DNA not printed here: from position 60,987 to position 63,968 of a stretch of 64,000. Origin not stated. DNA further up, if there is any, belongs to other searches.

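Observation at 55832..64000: Type VIIb-secretion-style cargo island without visible machinery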

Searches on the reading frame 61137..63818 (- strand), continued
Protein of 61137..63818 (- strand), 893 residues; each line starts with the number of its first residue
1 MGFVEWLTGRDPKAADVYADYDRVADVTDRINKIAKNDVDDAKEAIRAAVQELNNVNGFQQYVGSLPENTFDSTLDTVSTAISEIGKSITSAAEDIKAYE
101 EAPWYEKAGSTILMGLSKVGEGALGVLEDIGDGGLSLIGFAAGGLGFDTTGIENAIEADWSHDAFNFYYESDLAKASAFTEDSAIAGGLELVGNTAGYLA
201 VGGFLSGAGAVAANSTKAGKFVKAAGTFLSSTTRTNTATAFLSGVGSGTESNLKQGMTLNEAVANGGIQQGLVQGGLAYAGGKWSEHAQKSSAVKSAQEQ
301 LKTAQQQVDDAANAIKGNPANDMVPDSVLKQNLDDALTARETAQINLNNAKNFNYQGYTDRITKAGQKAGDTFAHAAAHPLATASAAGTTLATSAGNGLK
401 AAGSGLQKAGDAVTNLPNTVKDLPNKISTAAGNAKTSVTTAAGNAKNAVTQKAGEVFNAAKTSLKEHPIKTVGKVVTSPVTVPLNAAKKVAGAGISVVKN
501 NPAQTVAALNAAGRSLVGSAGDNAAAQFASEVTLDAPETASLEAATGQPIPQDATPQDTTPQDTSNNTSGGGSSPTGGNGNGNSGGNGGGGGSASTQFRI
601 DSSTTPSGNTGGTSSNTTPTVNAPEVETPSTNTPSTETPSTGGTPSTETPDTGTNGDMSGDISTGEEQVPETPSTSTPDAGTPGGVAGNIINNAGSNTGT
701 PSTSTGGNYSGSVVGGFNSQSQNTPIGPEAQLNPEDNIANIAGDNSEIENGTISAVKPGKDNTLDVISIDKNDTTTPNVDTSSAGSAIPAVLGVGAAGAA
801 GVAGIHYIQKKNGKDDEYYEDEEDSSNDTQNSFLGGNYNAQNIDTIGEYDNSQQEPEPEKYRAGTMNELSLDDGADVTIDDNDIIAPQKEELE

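Call 46: search_protein_families(library=pfam, max_evalue=0.05, proteins=[L031:1510-1764:+, L031:1774-2088:+, L031:2091-2384:+, L031:2400-2702:+, L031:2783-3103:+, L031:3106-3411:+, L031:3423-3887:+, L031:4107-5135:+, L031:14474-14905:+, L031:14915-16162:+])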
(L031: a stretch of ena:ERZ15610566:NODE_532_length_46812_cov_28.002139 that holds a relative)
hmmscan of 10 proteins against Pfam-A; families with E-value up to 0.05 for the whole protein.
L031:1510-1764:+ (84 aa): 0 families

L031:1774-2088:+ (104 aa): 1 family
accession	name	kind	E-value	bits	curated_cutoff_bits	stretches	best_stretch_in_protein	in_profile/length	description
PF07952.17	Toxin_trans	-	0.0063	16.2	25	1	31-98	124-191/323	Clostridium neurotoxin, Translocation domain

L031:2091-2384:+ (97 aa): 1 family
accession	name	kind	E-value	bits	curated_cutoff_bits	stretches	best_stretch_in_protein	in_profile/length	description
PF12795.12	MscS_porin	-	0.015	15.4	34.4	1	8-94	32-120/238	Mechanosensitive ion channel porin domain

L031:2400-2702:+ (100 aa): 0 families

L031:2783-3103:+ (106 aa): 7 families
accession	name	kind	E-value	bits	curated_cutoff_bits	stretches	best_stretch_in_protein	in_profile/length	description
PF06013.18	WXG100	-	0.0091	16.7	27.3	1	22-87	21-86/86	Proteins of 100 residues with WXG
PF04108.17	ATG17_like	-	0.011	15.7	43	0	19-82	28-277/355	Autophagy protein ATG17-like domain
PF11944.13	DUF3461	-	0.019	15.5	27.4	1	58-103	66-110/125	Protein of unknown function (DUF3461)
PF18977.5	DUF5713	-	0.029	15.2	27.3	0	16-72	46-102/107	Family of unknown function (DUF5713)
PF23854.1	DUF7217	-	0.03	14.4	29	0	43-104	125-182/238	Domain of unknown function (DUF7217)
PF21097.3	SR_plectin_7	-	0.035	15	27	1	19-81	7-69/116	Spectrin repeat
PF07544.18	Med9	-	0.039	14.4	26.9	0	14-41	18-45/80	RNA polymerase II transcription mediator complex subunit 9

L031:3106-3411:+ (101 aa): 8 families
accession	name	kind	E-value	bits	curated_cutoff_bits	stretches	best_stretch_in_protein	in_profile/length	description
PF06013.18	WXG100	-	5.6e-05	23.8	27.3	1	12-95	5-86/86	Proteins of 100 residues with WXG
PF10157.14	BORCS6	-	0.0026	18.3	35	1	55-86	6-37/101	BLOC-1-related complex sub-unit 6 C-terminal helix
PF05396.16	Phage_T7_Capsid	-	0.0059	17.4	27.1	0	8-80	45-108/188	Phage T7 capsid assembly protein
PF10249.14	NDUFB10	-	0.02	15.8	22.2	1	13-94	34-119/126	NADH-ubiquinone oxidoreductase subunit 10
PF12229.13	PG_binding_4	-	0.022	15.4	22.1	1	5-39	46-80/117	Putative peptidoglycan binding domain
PF15646.12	Tox-REase-2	-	0.027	15.1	27.6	1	25-95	28-100/129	Restriction endonuclease fold toxin 2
PF24564.1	DUF7605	-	0.031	14.6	27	1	16-92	65-139/183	Domain of unknown function (DUF7605)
PF20331.3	DUF6626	-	0.036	15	27.3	0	14-56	52-94/96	Family of unknown function (DUF6626)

L031:3423-3887:+ (154 aa): 4 families
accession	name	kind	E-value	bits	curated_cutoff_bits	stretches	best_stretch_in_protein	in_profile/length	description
PF01442.23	Apolipoprotein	-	0.0066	16.6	90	1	58-144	72-155/190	Apolipoprotein A1/A4/E domain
PF16888.10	YwqH-like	-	0.023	15.4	33.7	0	19-95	40-116/123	YwqH-like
PF25034.1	Spectrin_SYNE1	-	0.036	14.2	35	0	92-150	37-96/188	Nesprin-1, spectrin repeats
PF04513.17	Baculo_PEP_C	-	0.045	14.2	38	0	57-121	68-132/140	Baculovirus polyhedron envelope protein, PEP, C terminus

L031:4107-5135:+ (342 aa): 0 families

L031:14474-14905:+ (143 aa): 1 family
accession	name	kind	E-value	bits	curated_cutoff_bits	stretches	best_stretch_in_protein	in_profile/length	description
PF02477.20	Nairo_nucleo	-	0.0011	18.4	25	1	55-132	226-303/443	Nucleocapsid N protein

L031:14915-16162:+ (415 aa): 4 families
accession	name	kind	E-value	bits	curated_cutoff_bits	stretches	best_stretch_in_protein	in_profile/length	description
PF07889.17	DUF1664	-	0.0069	16.9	34.6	1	44-111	32-99/124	Protein of unknown function (DUF1664)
PF21342.2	SoxA-TsdA_cyt-c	-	0.012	16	27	0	194-266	5-75/88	SoxA/TsdA, cytochrome c domain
PF04356.17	DUF489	-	0.015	15.8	26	1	31-114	53-136/192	Protein of unknown function (DUF489)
PF19111.5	DUF5798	-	0.021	15.5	27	0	60-96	15-51/89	Family of unknown function (DUF5798)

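Call 51: search_solved_structures(query=A2, max_evalue=10)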
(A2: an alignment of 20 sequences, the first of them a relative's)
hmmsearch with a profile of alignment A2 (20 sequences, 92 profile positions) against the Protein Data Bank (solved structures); distinct sequences matched with E-value up to 10: 18.
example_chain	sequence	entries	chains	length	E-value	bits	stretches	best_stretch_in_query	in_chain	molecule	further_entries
6kos_A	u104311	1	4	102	0.16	15.8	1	12-42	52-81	SUWA (Super WA20)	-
7wxz_A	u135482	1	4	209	0.33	14.8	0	13-44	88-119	Spike protein S2'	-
1wyy_A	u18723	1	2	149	0.36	14.7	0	13-44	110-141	E2 Glycoprotein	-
8gl3_A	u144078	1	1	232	0.44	14.4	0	15-38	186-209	pRLB-519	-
1wnc_A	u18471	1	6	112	0.6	14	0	13-44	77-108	E2 glycoprotein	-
1zva_A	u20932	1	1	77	0.61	13.9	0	13-44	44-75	E2 glycoprotein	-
2kbb_A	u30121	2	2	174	0.69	13.8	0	7-39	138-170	Talin-1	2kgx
7cot_A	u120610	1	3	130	0.91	13.4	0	13-44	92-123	Spike glycoprotein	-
6lxt_A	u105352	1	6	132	0.95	13.3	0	13-44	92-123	Spike protein S2, Spike protein S2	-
4l8i_A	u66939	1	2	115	0.99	13.2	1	22-76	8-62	RSV epitope scaffold FFL_005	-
3vjf_A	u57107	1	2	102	1.3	12.9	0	12-41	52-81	WA20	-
6h9l_A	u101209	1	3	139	1.3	12.8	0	15-43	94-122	Uncharacterized protein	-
4f7g_B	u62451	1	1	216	1.4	12.8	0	7-39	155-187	Talin-1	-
1cb0_A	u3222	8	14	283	1.5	12.6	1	12-53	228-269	PROTEIN (5'-DEOXY-5'-METHYLTHIOADENOSINE PHOSPHORYLASE) | 5'-Deoxy-5'-Methylthioadenosine Phosphorylase | 5'-methylthioadenosine phosphorylase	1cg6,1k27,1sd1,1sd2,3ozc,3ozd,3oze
5eub_A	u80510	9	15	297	1.6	12.6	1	12-53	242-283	S-methyl-5'-thioadenosine phosphorylase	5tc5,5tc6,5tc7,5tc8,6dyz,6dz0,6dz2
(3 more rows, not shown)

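Call 52: search_solved_structures(query=A3, max_evalue=10)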
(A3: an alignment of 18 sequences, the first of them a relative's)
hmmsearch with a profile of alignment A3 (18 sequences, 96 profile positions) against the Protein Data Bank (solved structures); distinct sequences matched with E-value up to 10: 33.
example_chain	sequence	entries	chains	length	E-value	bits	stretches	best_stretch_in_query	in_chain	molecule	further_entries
36qx_T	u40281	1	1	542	0.011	18.8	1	32-71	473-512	TLD-domain containing nucleolar protein OXR5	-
8gha_D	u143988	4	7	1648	0.05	16.8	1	24-55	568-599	Histone transcription regulator 3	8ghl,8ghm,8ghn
6qeq_A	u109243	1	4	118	0.068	16.3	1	4-45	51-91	PcfF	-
8qat_A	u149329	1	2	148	0.078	16.2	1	8-76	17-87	Protein Hook homolog 3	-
7zr2_A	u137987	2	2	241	0.081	16.1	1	10-93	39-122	Spike protein S2',Chimeric protein mimic of SARS-CoV-2 Spike HR1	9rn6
6yrf_A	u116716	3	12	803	0.12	15.5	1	39-95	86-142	Vegetative insecticidal protein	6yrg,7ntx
6v1v_A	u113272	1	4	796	0.14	15.4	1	39-95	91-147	Vegetative insecticidal protein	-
1fxk_B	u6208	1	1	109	0.16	15.1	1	41-94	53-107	PREFOLDIN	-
8b9a_B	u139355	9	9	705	0.21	14.8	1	56-90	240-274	DNA polymerase alpha subunit B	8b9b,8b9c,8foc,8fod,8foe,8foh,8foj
5xau_B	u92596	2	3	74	0.24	14.6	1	47-92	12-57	Laminin subunit beta-1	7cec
6i3y_A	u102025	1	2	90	0.24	14.6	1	7-58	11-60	TP53-regulated inhibitor of apoptosis 1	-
4phq_A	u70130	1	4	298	0.28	14.4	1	38-89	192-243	Hemolysin E, chromosomal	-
4pho_A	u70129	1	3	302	0.28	14.4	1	38-89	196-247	Hemolysin E, chromosomal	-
2wcd_A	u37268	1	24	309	0.29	14.3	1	38-89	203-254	HEMOLYSIN E, CHROMOSOMAL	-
1qoy_A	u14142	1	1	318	0.31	14.3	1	38-89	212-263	HEMOLYSIN E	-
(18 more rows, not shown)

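Call 59: predict_structure(alignment_id=A4)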
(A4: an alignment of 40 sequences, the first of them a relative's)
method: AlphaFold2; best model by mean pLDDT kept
length: 91 residues; sequences in the alignment: 40
mean_pLDDT: 77.5   pTM: 0.57
mean pLDDT of the five models: 77.5, 70.6, 59.2, 50.9, 49.5
residues with pLDDT >= 90: 2; 70-90: 74; 50-70: 11; < 50: 4
segments of 3 or more residues with pLDDT < 50: 1-3
pLDDT, mean of each block of 10 residues (from residue 1): 57 80 87 86 73 84 81 80 72 49
secondary structure, 60 per line:
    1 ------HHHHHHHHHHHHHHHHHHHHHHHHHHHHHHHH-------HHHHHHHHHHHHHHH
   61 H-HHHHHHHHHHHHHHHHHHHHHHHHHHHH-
elements in order: H7-38 H46-61 H63-90

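Call 63: fold_search(model_id=the predicted structure, library=pdb)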
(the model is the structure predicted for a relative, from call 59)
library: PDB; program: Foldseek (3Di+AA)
matches with E <= 10: 234; with E <= 0.001: 0
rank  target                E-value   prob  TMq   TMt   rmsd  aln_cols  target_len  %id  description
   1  4j41_A                6.1e-02  1.00  0.74  0.75   2.3        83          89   16  The crystal structure of a secreted protein EsxB (Mutant P67A) from Bacillus anthracis str. Sterne (released 2013-02-20)
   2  4j11_C                6.1e-02  1.00  0.76  0.76   3.1        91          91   14  The crystal structure of a secreted protein ESXB (wild-type, in P21 space group) from Bacillus anthracis str. sterne (released 2013-02-13)
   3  4j7j_A                7.0e-02  1.00  0.71  0.74   3.0        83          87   14  The crystal structure of a secreted protein EsxB (Mutant G53A) from Bacillus anthracis str. Sterne (released 2013-03-06)
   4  4j10_B                7.4e-02  1.00  0.72  0.78   2.4        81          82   15  The crystal structure of a secreted protein ESXB (SeMet-labeled) from Bacillus anthracis str. Sterne (released 2013-02-13)
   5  4j10_A                7.4e-02  1.00  0.76  0.78   3.0        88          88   15  The crystal structure of a secreted protein ESXB (SeMet-labeled) from Bacillus anthracis str. Sterne (released 2013-02-13)
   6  4j7j_B                7.4e-02  1.00  0.73  0.76   2.4        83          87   14  The crystal structure of a secreted protein EsxB (Mutant G53A) from Bacillus anthracis str. Sterne (released 2013-03-06)
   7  4j7k_A                7.4e-02  1.00  0.76  0.76   2.9        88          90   15  The crystal structure of a secreted protein EsxB (Mutant E54Q) from Bacillus anthracis str. Sterne (released 2013-03-06)
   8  4j11_D                9.5e-02  1.00  0.76  0.80   2.4        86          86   14  The crystal structure of a secreted protein ESXB (wild-type, in P21 space group) from Bacillus anthracis str. sterne (released 2013-02-13)
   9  4j7k_C                9.5e-02  1.00  0.74  0.74   3.1        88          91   15  The crystal structure of a secreted protein EsxB (Mutant E54Q) from Bacillus anthracis str. Sterne (released 2013-03-06)
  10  4j11_A                9.5e-02  1.00  0.72  0.74   2.9        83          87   14  The crystal structure of a secreted protein ESXB (wild-type, in P21 space group) from Bacillus anthracis str. sterne (released 2013-02-13)
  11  4j41_D                9.5e-02  1.00  0.70  0.75   2.5        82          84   16  The crystal structure of a secreted protein EsxB (Mutant P67A) from Bacillus anthracis str. Sterne (released 2013-02-20)
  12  4j7k_D                1.0e-01  1.00  0.76  0.81   2.3        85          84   14  The crystal structure of a secreted protein EsxB (Mutant E54Q) from Bacillus anthracis str. Sterne (released 2013-03-06)
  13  3zbh_E                1.2e-01  1.00  0.78  0.78   2.4        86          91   15  Geobacillus thermodenitrificans EsxA crystal form I (released 2012-11-21)
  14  4j41_C                1.3e-01  1.00  0.69  0.76   2.5        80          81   15  The crystal structure of a secreted protein EsxB (Mutant P67A) from Bacillus anthracis str. Sterne (released 2013-02-20)
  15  4j41_F                1.4e-01  1.00  0.69  0.77   2.4        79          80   15  The crystal structure of a secreted protein EsxB (Mutant P67A) from Bacillus anthracis str. Sterne (released 2013-02-20)
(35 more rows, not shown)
